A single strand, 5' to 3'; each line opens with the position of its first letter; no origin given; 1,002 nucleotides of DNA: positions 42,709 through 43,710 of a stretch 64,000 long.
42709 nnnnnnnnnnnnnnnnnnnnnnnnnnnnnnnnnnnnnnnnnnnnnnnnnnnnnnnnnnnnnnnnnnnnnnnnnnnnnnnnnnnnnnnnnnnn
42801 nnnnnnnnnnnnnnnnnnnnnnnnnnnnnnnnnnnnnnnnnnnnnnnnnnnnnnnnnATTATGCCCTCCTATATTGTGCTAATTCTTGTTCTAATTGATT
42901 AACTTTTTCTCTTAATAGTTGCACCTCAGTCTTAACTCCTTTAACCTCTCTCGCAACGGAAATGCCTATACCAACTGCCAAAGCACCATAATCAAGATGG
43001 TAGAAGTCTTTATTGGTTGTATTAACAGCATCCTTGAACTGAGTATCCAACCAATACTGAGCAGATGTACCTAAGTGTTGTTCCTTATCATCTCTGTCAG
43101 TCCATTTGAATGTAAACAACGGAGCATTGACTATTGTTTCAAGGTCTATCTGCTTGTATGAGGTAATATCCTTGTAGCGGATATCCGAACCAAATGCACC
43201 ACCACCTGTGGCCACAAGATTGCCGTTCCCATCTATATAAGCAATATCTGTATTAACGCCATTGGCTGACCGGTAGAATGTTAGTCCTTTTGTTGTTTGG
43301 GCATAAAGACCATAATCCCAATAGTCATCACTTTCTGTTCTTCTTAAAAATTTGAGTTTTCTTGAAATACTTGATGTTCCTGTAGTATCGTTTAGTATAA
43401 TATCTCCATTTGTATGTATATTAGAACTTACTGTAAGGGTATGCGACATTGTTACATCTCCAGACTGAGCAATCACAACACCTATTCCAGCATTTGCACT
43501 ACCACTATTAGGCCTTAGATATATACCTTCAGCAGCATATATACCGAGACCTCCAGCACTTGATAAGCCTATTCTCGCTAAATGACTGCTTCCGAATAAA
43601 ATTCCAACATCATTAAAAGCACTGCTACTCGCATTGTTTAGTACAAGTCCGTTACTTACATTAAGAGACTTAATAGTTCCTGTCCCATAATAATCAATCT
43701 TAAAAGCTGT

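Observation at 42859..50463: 2534-aa tail fibre with Phage_fiber_2-type repeats and a C-terminal S74-like intramolecular chaperone (SDIRYK)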

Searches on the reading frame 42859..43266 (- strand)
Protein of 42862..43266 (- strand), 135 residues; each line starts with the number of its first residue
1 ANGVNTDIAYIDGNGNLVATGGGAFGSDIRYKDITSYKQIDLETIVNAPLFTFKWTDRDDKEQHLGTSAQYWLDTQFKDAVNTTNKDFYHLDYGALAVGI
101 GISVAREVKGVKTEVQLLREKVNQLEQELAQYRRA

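Call 13: search_solved_structures(query=window:42859-43260:-, max_evalue=10, show_alignments=5)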
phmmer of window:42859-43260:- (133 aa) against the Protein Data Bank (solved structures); distinct sequences matched with E-value up to 10: 3.
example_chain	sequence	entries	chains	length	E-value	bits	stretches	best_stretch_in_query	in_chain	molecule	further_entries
3hnw_A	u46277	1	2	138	0.5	13.4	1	77-129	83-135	uncharacterized protein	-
8j9c_A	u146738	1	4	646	0.61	13.1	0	23-56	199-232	Putative glycyl aminopeptidase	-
8j9d_A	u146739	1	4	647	0.62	13.1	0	23-56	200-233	Putative glycyl aminopeptidase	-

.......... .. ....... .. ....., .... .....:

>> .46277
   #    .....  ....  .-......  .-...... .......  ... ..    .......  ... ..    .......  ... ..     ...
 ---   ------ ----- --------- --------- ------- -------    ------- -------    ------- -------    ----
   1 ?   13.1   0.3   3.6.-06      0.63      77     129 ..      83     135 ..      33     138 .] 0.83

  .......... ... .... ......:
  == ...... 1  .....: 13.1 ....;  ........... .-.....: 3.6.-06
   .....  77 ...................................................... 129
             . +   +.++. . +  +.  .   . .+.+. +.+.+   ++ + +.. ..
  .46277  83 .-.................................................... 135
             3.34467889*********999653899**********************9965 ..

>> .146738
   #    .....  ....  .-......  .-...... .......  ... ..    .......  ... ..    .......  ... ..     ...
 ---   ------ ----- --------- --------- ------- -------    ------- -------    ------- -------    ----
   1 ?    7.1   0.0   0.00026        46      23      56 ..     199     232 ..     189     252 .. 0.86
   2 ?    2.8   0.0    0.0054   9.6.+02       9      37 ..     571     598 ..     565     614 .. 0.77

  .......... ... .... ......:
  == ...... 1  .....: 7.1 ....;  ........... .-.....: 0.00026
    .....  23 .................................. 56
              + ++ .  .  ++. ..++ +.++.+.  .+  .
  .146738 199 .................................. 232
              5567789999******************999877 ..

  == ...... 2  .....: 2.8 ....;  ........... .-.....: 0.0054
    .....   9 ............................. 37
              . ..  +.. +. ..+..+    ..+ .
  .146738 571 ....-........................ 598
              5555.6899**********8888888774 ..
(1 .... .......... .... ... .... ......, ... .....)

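Call 16: search_dna_similar(query=window:42862-43266:-, collection=phages, mode=protein, max_evalue=0.01, max_rows=30)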
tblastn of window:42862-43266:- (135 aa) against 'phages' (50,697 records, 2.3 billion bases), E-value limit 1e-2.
Records with a match: 8; places in all: 8; records where one place covers at least 80% of the query: 8.
Best place of each record, by identity: <60% 8.
By first word of the organism name: Parabacteroides 4; Vibrio 2; Bacteroides 1; Bacteriophage 1.
By host as written in the record: Parabacteroides distasonis DA691 3; Bacteroides uniformis MB20-41 1; Vibrio parahaemolyticus KCTC2729 1; Parabacteroides distasonis DA482 1; Vibrio alginolyticus strain NBRC 15630 1; - 1.
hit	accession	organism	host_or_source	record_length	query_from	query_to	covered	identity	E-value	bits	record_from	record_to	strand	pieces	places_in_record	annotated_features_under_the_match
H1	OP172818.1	Parabacteroides phage PD691P6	Parabacteroides distasonis DA691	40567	3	135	99%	29.2%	7e-5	47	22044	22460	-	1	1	hypothetical protein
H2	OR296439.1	Bacteroides phage C3_41T2LP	Bacteroides uniformis MB20-41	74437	14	134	90%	31.7%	3e-5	47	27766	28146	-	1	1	hypothetical protein | tail protein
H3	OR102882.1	Vibrio phage vB_VpaP-MS02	Vibrio parahaemolyticus KCTC2729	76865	14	133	89%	31.7%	6e-3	41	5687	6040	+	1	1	tail fiber protein | hypothetical protein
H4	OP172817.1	Parabacteroides phage PD691P4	Parabacteroides distasonis DA691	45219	3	135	99%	28.5%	1e-4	45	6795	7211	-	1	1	hypothetical protein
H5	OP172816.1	Parabacteroides phage PD691P3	Parabacteroides distasonis DA691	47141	3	135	99%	28.5%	2e-4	45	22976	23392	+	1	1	hypothetical protein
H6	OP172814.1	Parabacteroides phage PD482P1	Parabacteroides distasonis DA482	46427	5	135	97%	28.4%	5e-6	50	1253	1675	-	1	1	hypothetical protein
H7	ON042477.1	Vibrio phage PhiImVa-1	Vibrio alginolyticus strain NBRC 15630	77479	15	133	88%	29.6%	8e-3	40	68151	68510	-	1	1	long tail fiber distal subunit | hypothetical protein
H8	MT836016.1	Bacteriophage sp.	human fecal samples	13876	15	134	89%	28.3%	2e-7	54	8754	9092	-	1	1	record has no annotation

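Call 20: search_protein_representatives(protein=window:42862-43266:-)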
Query: 135 residues. Proteins with E-value up to 0.001 (for the whole library): 1815; up to 1e-10: 400; up to 1e-30: 28. The best 150 are listed.
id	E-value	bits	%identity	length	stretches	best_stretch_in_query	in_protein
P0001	1.6e-70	251.1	90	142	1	9-135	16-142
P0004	7.9e-70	248.9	86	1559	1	3-134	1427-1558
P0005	1.7e-63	228.4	84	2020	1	11-135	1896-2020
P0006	6.9e-63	226.4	87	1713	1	14-135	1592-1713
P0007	4.0e-62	224.0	73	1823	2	11-133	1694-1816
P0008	3.9e-59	214.3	70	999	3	10-135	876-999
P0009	2.2e-57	208.7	71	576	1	2-133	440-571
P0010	1.4e-50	186.6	70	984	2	10-133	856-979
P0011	1.2e-46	173.9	50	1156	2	14-134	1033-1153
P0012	5.3e-45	168.6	64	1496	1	11-134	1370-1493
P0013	5.2e-43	162.1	62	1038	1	9-133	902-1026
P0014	2.9e-41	156.5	52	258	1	2-133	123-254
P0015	2.5e-39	150.2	60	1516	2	14-133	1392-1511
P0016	2.6e-39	150.2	55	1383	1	5-135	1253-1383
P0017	2.7e-39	150.1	79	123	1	5-89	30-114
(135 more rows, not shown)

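Call 24: search_protein_families(library=pfam, alignment_id=A1, max_evalue=0.01)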
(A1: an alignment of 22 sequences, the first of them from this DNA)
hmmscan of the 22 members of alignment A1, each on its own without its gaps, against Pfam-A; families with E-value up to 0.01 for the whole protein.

A. member 1, seq(121 aa): 1 family
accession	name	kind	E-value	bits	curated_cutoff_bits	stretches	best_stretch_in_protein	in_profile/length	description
PF13884.11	Peptidase_S74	-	0.00012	22.8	22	1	13-60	1-51/58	Chaperone of endosialidase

B. families by the number of members that match (of 22 scanned): 14 families
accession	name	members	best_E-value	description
PF13884.11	Peptidase_S74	22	3.5e-09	Chaperone of endosialidase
PF04977.20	DivIC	2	0.00014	Septum formation initiator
PF12329.13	TMF_DNA_bd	2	0.00054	TATA element modulatory factor 1 DNA binding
PF07716.20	bZIP_2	1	0.0012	Basic region leucine zipper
PF11505.13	DUF3216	1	0.0032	Protein of unknown function (DUF3216)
PF24627.1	PUMA_CC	1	0.0036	PUMA coiled-coil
PF06305.16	LapA_dom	1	0.0055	Lipopolysaccharide assembly protein A domain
PF00170.26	bZIP_1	1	0.0063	bZIP transcription factor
PF01166.23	TSC22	1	0.0078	TSC-22/dip/bun family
PF18504.6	Csm1_N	1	0.0079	Csm1 N-terminal domain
PF04508.17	Pox_A_type_inc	1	0.008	Viral A-type inclusion protein repeat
PF23063.1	CUB_M02D8_5_4th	1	0.0086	M02D8_5-like, fourth CUB domain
PF04871.18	Uso1_p115_C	1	0.0092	Uso1 / p115 like vesicle tethering protein, C terminal region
PF16326.10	ABC_tran_CTD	1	0.0096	ABC transporter C-terminal domain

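Call 25: search_solved_structures(query=A1, max_evalue=1, show_alignments=5)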
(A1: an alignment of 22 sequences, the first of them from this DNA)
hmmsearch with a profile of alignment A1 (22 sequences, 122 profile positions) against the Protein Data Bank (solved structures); distinct sequences matched with E-value up to 1: 13.
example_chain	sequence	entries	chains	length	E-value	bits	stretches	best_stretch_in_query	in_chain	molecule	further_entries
7a4y_E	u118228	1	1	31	0.065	15.9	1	94-120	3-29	Coiled-coil P5 peptide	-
7a4y_D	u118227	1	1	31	0.092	15.4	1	93-120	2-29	Coiled-coil P6 peptide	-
6h2d_P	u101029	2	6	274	0.14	14.8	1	69-118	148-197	AhlC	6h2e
3hnw_A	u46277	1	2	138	0.23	14.2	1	49-119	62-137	uncharacterized protein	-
7ju4_v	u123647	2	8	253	0.36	13.5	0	80-118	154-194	28 kDa inner dynein arm light chain, axonemal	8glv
5omb_C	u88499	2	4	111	0.42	13.3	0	87-119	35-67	DNA damage checkpoint protein LCD1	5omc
2mmv_A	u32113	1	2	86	0.45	13.2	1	71-109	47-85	Cell division protein ZapA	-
1u2u_A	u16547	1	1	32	0.67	12.6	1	93-120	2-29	General control protein GCN4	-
5ghu_A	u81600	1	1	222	0.71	12.6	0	10-52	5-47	Probable fimbrial chaperone YadV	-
2lq4_p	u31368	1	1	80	0.73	12.5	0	90-116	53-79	Lysophosphatidic acid receptor 1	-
6q22_A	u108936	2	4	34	0.85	12.3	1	94-119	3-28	Coiled-coil Trimer with Glu:Aminobutyric acid:Lys Triad | peptide with Glu:Ala:Lys triad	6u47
6ovv_A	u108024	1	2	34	0.94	12.2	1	94-119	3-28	Coiled-coil Trimer with Glu:4-pyridinylalanine:Lys Triad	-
6v50_A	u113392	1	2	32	0.97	12.1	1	94-119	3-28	Coiled-coil Trimer with Glu:Ser:Lys Triad with K7A mutation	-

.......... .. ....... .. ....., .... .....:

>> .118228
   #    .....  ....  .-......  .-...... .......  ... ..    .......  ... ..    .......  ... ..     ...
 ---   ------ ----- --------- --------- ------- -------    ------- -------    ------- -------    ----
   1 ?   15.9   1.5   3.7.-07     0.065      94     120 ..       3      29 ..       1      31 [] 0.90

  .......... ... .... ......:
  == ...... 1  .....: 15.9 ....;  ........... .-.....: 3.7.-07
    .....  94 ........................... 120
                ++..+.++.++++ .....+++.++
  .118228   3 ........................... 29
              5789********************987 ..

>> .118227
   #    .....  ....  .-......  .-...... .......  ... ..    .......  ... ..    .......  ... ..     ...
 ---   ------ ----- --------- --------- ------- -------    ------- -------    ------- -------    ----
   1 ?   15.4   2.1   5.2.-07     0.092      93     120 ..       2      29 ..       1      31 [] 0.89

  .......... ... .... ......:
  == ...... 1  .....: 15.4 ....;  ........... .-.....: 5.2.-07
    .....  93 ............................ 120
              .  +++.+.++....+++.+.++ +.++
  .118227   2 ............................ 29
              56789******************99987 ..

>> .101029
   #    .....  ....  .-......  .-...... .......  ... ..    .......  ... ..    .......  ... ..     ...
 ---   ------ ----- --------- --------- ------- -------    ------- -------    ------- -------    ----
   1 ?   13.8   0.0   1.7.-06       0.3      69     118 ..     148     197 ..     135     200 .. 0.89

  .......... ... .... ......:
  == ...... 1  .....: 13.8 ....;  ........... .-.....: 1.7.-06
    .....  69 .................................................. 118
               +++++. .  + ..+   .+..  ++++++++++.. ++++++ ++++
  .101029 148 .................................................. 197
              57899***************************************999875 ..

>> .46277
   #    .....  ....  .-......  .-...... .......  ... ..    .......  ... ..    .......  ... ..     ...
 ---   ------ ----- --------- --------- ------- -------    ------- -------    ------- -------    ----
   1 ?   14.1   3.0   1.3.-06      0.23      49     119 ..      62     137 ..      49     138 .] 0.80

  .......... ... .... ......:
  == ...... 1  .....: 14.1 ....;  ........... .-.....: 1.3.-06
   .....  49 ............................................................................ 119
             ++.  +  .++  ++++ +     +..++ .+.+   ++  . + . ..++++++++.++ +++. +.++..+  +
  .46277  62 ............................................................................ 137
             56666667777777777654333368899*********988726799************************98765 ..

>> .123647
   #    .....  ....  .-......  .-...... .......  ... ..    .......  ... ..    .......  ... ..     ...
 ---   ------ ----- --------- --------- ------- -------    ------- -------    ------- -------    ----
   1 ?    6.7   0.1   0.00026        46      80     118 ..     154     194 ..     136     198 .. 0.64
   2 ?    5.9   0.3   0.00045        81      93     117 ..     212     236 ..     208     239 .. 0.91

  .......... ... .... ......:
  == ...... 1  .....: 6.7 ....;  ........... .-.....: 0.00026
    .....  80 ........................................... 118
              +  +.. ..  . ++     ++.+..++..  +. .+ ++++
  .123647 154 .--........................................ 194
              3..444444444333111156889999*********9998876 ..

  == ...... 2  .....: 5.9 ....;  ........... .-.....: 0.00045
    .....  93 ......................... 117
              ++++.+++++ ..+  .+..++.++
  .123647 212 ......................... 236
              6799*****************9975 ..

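Call 32: predict_structure(alignment_id=A1)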
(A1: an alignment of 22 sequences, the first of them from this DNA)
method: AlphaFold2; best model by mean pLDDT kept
length: 121 residues; sequences in the alignment: 22
mean_pLDDT: 89.6   pTM: 0.72
mean pLDDT of the five models: 89.6, 88.7, 86.2, 83.8, 79.1
residues with pLDDT >= 90: 99; 70-90: 10; 50-70: 5; < 50: 7
segments of 3 or more residues with pLDDT < 50: 1-5
pLDDT, mean of each block of 10 residues (from residue 1): 47 84 91 97 92 96 95 93 94 95 97 94 78
secondary structure, 60 per line:
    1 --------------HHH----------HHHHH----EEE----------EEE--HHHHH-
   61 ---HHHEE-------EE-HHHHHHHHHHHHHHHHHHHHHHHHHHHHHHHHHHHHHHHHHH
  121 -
elements in order: H28-32 E37-39 E50-52 H55-59 H79-120

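Call 38: fold_search(model_id=the predicted structure, library=pdb)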
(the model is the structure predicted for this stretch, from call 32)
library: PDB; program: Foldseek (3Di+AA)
matches with E <= 10: 35; with E <= 0.001: 0
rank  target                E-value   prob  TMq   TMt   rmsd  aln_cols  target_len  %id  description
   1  3gud_B                6.5e-01  0.57  0.44  0.44   8.5       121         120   16  Crystal structure of a novel intramolecular chaperon (released 2010-02-02)
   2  3gw6_B                9.0e-01  0.35  0.27  0.14   4.6        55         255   20  Intramolecular Chaperone (released 2010-02-02)
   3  3gw6_E                1.2e+00  0.28  0.29  0.15   6.1        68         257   20  Intramolecular Chaperone (released 2010-02-02)
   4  3gw6_A                2.3e+00  0.20  0.27  0.14   4.8        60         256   20  Intramolecular Chaperone (released 2010-02-02)
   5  3gw6_F                2.3e+00  0.20  0.28  0.14   4.7        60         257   20  Intramolecular Chaperone (released 2010-02-02)
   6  3gw6_C                2.8e+00  0.16  0.30  0.16   5.7        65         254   22  Intramolecular Chaperone (released 2010-02-02)
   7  9mxb_A                4.1e+00  0.06  0.15  0.04   5.2        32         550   22  Crystal Structure of WT HIV-1 Reverse Transcriptase in Complex with 5-{2-[2-(2-oxo-4-sulfanylidene-3,4-dihydropyrimidi (released 2025-09-10)
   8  8vum_A                4.4e+00  0.08  0.16  0.04   4.9        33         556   21  Crystal structure of GH9 (K101P, K103N, V108I) HIV-1 reverse transcriptase in complex with non-nucleoside inhibitor 5e (released 2025-04-30)
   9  5i3u_A                4.7e+00  0.06  0.16  0.04   5.1        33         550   21  STRUCTURE OF HIV-1 REVERSE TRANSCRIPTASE N-SITE COMPLEX; CATALYTIC INCORPORATION OF AZTMP to A DNA aptamer in CRYSTAL (released 2016-06-01)
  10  3irx_A                5.3e+00  0.06  0.16  0.04   5.1        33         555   21  Crystal Structure of HIV-1 reverse transcriptase (RT) in complex with the Non-nucleoside RT Inhibitor (E)-S-Methyl 5-( (released 2010-04-07)
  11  3ig1_B                5.7e+00  0.08  0.18  0.06   4.8        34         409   20  HIV-1 Reverse Transcriptase with the Inhibitor beta-Thujaplicinol Bound at the RNase H Active Site (released 2010-01-26)
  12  6p1x_B                5.7e+00  0.07  0.20  0.07   6.1        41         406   17  Structure of HIV-1 Reverse Transcriptase (RT) in complex with dsDNA and L-ddCTP (released 2019-07-24)
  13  6hak_A                5.7e+00  0.05  0.15  0.04   5.5        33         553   21  Crystal structure of HIV-1 reverse transcriptase (RT) in complex with a double stranded RNA represents the RT transcri (released 2019-04-03)
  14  4zhr_A                6.1e+00  0.06  0.17  0.05   4.7        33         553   21  Structure of HIV-1 RT Q151M mutant (released 2015-11-11)
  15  5j2m_B                6.1e+00  0.06  0.16  0.06   5.3        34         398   20  HIV-1 reverse transcriptase in complex with DNA and EFdA-triphosphate, a translocation-defective RT inhibitor (released 2016-08-03)
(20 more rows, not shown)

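Call 42: search_protein_families(library=phrogs, proteins=[window:42862-43266:-], max_evalue=0.01)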
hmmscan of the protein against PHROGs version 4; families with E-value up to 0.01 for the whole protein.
window:42862-43266:- (135 aa): 3 families
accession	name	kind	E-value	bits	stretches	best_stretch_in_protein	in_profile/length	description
phrog_26019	-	unknown function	1.4e-11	43.7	1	12-129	1209-1334/1347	-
phrog_25788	-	tail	0.0011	18.6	1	3-118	489-599/603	tail fiber protein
phrog_5668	-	tail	0.0018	17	1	24-130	1463-1566/1567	tail fiber protein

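Call 43: search_protein_families(library=ncbifam, proteins=[window:42862-43266:-], max_evalue=0.1)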
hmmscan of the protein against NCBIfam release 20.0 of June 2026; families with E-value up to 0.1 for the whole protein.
window:42862-43266:- (135 aa): 0 families

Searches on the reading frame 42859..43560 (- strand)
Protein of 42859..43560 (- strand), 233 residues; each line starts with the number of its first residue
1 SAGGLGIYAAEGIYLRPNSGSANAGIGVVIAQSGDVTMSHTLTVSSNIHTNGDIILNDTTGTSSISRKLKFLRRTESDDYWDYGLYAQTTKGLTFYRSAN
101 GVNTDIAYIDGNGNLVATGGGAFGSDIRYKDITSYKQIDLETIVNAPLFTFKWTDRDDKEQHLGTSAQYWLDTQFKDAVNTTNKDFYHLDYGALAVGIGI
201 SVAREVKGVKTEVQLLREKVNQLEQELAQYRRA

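Call 12: find_homologous_proteins(query=window:42859-43560:-, max_evalue=0.001)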
Query window:42859-43560:- (233 aa): 3 proteins with E <= 0.001 among 338 candidates.
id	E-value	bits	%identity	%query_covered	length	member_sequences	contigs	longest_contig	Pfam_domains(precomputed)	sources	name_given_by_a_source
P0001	6.7e-69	250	90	55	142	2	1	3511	-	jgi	jgi:hypothetical protein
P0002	1.1e-53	200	76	51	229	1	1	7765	-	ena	-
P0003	3.2e-9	55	33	52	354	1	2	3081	-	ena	-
